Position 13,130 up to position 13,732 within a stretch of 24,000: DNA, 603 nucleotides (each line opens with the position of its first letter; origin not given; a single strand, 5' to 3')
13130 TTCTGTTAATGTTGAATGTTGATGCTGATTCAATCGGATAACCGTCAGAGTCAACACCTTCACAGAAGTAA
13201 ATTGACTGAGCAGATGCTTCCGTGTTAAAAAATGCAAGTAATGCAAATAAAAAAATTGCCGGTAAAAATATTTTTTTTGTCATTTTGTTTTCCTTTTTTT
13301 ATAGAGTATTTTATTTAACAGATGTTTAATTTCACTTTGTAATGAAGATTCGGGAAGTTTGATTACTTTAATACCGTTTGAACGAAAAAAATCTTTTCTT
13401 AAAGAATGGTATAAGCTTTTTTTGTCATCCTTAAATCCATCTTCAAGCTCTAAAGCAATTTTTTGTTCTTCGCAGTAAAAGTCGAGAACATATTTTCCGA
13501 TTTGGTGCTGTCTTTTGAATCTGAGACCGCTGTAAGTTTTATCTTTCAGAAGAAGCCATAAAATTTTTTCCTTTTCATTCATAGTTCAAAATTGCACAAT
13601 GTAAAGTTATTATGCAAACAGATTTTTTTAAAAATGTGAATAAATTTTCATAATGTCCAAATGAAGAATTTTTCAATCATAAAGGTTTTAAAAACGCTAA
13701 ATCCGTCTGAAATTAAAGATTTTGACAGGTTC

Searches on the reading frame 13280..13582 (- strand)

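Call 9: search_protein_families(library=pfam, proteins=[window:13280-13582:-], max_evalue=0.001)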
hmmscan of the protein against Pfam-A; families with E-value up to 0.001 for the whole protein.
window:13280-13582:- (100 aa): 1 family
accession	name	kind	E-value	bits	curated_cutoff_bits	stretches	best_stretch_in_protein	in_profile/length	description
PF04480.18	DUF559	-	3.3e-20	72.4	20.6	1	2-94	15-106/109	Protein of unknown function (DUF559)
